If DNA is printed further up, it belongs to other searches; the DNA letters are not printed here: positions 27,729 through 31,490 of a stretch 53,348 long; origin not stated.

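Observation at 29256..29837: Complete histidine-phosphatase (PGAM-like) domain nested inside isoleucyl-tRNA synthetase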

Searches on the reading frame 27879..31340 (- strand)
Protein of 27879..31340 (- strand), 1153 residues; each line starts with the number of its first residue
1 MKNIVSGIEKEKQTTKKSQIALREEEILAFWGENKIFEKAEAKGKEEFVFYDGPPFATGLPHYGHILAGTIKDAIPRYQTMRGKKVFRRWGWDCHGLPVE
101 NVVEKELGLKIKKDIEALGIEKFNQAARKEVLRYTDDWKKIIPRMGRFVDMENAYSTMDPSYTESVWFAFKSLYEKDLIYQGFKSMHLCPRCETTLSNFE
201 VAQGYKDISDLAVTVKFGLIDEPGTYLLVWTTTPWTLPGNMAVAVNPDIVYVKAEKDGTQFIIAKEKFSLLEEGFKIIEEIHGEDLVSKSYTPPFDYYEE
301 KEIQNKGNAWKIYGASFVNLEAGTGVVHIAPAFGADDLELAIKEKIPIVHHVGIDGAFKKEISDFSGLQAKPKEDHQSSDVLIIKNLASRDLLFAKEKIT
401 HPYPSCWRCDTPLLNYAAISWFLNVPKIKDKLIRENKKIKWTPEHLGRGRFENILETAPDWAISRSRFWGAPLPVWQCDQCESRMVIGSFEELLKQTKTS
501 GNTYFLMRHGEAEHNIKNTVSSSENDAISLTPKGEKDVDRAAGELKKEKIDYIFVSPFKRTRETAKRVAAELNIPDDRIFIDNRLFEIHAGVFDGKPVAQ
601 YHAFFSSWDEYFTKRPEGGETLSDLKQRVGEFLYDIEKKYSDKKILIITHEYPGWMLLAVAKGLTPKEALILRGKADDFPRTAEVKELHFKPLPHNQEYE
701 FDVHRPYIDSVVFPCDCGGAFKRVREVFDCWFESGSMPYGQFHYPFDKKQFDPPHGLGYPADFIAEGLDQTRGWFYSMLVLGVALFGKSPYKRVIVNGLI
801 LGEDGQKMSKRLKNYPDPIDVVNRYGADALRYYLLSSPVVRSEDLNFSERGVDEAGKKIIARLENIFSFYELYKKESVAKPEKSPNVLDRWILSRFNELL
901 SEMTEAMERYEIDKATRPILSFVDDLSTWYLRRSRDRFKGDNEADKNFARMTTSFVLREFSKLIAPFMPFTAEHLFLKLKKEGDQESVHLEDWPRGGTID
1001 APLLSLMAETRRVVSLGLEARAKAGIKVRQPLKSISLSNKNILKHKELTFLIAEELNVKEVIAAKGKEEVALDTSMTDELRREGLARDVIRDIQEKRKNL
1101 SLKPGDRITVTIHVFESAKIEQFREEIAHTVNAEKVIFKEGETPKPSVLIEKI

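Call 3: search_protein_families(library=pfam, proteins=[window:27879-31340:-], max_evalue=0.01)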
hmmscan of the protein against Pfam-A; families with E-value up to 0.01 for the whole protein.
window:27879-31340:- (1153 aa): 7 families
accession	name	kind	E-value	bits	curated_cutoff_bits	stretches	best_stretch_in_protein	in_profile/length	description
PF00133.28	tRNA-synt_1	-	6.2e-132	440.7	22.7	2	27-500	2-270/414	tRNA synthetases class I (I, L, M and V)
PF08264.19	Anticodon_1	-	8.2e-33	113.8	25.1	1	889-1034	1-146/148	Anticodon-binding domain of tRNA ligase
PF00300.27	His_Phos_1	-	2.3e-31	109.4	21.7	1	505-669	2-166/194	Histidine phosphatase superfamily (branch 1)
PF09334.17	tRNA-synt_1g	-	1.7e-16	60.4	20.1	2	55-200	8-134/391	tRNA synthetases class I (M)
PF19302.4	DUF5915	-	4e-13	49.8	27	1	1059-1141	91-175/195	Domain of unknown function (DUF5915)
PF01406.26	tRNA-synt_1e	-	3.6e-05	23.7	27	1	783-855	230-299/301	tRNA synthetases class I (C) catalytic domain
PF13603.12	tRNA-synt_1_2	-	0.0038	17.2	25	0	307-352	95-140/185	Leucyl-tRNA synthetase, editing domain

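Call 4: search_protein_families(library=ncbifam, proteins=[window:27879-31340:-], max_evalue=0.01)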
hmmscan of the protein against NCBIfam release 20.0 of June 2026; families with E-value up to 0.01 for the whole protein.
window:27879-31340:- (1153 aa): 33 families (the best 25 are shown)
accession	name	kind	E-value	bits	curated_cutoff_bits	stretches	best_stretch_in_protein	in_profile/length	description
TIGR00392.1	ileS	equivalog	1.6e-263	876.9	621.4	2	16-508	4-511/861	isoleucine--tRNA ligase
NF000258.1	MupB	exception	7.9e-220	732.4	1900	3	22-496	7-476/1033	mupirocin-resistant isoleucine--tRNA ligase MupB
NF000257.1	MupA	exception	4.3e-211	703.4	1900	2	24-493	9-469/1024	mupirocin-resistant isoleucine--tRNA ligase MupA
TIGR00422.1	valS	equivalog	9.6e-136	454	612.1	3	721-1071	444-794/863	valine--tRNA ligase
NF009687.0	PRK13208.1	equivalog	4.4e-123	412.1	738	3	717-1071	449-796/801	valine--tRNA ligase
NF004349.1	PRK05729.1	equivalog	1.9e-112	377.1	704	3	721-1068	434-775/860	valine--tRNA ligase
NF040702.1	ileS_w_GNAT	exception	9.2e-91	305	1999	3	17-265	16-280/1100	isoleucine--tRNA ligase, N-acetyltransferase domain-containing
NF011492.0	PRK14900.1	equivalog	3.2e-74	250.4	1783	3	717-1011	445-743/1044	valine--tRNA ligase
NF008957.0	PRK12300.1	subfamily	5.1e-65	220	677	2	24-333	10-317/946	leucine--tRNA ligase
TIGR00395.1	leuS_arch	equivalog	3.4e-59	200.8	648.5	2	29-338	9-316/938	leucine--tRNA ligase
NF000540.1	alt_ValS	exception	6e-59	199.8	900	3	718-1041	489-804/827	valine--tRNA ligase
TIGR00396.1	leuS_bact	equivalog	1.2e-40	139.5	548.4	3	24-214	7-182/843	leucine--tRNA ligase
TIGR00398.1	metG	equivalog_domain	8.7e-32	110.5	336.35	2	792-984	313-506/530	methionine--tRNA ligase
NF008900.0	PRK12267.1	equivalog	7e-23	81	598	2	789-985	282-482/648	methionine--tRNA ligase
NF005567.0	PRK07238.1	equivalog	3.1e-22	79.4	326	1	495-663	171-339/378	bifunctional RNase H/acid phosphatase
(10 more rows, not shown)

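Call 11: search_solved_structures(query=window:27879-31340:-, show_alignments=2, max_evalue=1e-10)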
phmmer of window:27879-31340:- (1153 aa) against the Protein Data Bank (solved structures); distinct sequences matched with E-value up to 1e-10: 50.
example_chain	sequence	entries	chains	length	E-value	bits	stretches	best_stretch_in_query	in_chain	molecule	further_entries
9w01_B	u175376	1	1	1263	1.2e-218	732.1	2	20-494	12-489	Isoleucine--tRNA ligase, cytoplasmic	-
8c8u_A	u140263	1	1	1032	5.9e-218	729.8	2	20-496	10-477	Isoleucine--tRNA ligase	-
8c8v_A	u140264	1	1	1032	9.9e-218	729.1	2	20-496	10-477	Isoleucine--tRNA ligase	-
8c9d_A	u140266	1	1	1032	3.6e-216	723.9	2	20-496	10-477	Isoleucine--tRNA ligase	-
8c8w_A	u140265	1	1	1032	5.2e-216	723.4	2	20-496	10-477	Isoleucine--tRNA ligase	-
8wnd_A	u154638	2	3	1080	4.9e-212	710.2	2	23-497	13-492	isoleucine--tRNA ligase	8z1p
9wqs_A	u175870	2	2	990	8.8e-210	702.7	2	23-497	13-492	Isoleucine--tRNA ligase, cytoplasmic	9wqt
7d5c_A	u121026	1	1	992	8.9e-210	702.7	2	23-497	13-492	Isoleucine--tRNA ligase, cytoplasmic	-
1ile_A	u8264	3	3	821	1e-207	695.9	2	23-495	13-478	ISOLEUCYL-TRNA SYNTHETASE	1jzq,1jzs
6ldk_A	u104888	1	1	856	4.7e-199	667.2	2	23-495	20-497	Isoleucine--tRNA ligase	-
8c9e_A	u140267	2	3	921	3.4e-90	306.7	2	19-500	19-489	Isoleucine--tRNA ligase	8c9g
1ffy_A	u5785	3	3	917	9.6e-90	305.2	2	23-485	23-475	ISOLEUCYL-TRNA SYNTHETASE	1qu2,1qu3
8c9f_A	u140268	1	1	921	1e-87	298.5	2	19-498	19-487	Isoleucine--tRNA ligase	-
8wnf_A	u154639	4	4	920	1.2e-76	261.8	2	16-476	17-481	Isoleucine--tRNA ligase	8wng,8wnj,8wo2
8wni_A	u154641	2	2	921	1.2e-76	261.8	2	16-476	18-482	Isoleucine--tRNA ligase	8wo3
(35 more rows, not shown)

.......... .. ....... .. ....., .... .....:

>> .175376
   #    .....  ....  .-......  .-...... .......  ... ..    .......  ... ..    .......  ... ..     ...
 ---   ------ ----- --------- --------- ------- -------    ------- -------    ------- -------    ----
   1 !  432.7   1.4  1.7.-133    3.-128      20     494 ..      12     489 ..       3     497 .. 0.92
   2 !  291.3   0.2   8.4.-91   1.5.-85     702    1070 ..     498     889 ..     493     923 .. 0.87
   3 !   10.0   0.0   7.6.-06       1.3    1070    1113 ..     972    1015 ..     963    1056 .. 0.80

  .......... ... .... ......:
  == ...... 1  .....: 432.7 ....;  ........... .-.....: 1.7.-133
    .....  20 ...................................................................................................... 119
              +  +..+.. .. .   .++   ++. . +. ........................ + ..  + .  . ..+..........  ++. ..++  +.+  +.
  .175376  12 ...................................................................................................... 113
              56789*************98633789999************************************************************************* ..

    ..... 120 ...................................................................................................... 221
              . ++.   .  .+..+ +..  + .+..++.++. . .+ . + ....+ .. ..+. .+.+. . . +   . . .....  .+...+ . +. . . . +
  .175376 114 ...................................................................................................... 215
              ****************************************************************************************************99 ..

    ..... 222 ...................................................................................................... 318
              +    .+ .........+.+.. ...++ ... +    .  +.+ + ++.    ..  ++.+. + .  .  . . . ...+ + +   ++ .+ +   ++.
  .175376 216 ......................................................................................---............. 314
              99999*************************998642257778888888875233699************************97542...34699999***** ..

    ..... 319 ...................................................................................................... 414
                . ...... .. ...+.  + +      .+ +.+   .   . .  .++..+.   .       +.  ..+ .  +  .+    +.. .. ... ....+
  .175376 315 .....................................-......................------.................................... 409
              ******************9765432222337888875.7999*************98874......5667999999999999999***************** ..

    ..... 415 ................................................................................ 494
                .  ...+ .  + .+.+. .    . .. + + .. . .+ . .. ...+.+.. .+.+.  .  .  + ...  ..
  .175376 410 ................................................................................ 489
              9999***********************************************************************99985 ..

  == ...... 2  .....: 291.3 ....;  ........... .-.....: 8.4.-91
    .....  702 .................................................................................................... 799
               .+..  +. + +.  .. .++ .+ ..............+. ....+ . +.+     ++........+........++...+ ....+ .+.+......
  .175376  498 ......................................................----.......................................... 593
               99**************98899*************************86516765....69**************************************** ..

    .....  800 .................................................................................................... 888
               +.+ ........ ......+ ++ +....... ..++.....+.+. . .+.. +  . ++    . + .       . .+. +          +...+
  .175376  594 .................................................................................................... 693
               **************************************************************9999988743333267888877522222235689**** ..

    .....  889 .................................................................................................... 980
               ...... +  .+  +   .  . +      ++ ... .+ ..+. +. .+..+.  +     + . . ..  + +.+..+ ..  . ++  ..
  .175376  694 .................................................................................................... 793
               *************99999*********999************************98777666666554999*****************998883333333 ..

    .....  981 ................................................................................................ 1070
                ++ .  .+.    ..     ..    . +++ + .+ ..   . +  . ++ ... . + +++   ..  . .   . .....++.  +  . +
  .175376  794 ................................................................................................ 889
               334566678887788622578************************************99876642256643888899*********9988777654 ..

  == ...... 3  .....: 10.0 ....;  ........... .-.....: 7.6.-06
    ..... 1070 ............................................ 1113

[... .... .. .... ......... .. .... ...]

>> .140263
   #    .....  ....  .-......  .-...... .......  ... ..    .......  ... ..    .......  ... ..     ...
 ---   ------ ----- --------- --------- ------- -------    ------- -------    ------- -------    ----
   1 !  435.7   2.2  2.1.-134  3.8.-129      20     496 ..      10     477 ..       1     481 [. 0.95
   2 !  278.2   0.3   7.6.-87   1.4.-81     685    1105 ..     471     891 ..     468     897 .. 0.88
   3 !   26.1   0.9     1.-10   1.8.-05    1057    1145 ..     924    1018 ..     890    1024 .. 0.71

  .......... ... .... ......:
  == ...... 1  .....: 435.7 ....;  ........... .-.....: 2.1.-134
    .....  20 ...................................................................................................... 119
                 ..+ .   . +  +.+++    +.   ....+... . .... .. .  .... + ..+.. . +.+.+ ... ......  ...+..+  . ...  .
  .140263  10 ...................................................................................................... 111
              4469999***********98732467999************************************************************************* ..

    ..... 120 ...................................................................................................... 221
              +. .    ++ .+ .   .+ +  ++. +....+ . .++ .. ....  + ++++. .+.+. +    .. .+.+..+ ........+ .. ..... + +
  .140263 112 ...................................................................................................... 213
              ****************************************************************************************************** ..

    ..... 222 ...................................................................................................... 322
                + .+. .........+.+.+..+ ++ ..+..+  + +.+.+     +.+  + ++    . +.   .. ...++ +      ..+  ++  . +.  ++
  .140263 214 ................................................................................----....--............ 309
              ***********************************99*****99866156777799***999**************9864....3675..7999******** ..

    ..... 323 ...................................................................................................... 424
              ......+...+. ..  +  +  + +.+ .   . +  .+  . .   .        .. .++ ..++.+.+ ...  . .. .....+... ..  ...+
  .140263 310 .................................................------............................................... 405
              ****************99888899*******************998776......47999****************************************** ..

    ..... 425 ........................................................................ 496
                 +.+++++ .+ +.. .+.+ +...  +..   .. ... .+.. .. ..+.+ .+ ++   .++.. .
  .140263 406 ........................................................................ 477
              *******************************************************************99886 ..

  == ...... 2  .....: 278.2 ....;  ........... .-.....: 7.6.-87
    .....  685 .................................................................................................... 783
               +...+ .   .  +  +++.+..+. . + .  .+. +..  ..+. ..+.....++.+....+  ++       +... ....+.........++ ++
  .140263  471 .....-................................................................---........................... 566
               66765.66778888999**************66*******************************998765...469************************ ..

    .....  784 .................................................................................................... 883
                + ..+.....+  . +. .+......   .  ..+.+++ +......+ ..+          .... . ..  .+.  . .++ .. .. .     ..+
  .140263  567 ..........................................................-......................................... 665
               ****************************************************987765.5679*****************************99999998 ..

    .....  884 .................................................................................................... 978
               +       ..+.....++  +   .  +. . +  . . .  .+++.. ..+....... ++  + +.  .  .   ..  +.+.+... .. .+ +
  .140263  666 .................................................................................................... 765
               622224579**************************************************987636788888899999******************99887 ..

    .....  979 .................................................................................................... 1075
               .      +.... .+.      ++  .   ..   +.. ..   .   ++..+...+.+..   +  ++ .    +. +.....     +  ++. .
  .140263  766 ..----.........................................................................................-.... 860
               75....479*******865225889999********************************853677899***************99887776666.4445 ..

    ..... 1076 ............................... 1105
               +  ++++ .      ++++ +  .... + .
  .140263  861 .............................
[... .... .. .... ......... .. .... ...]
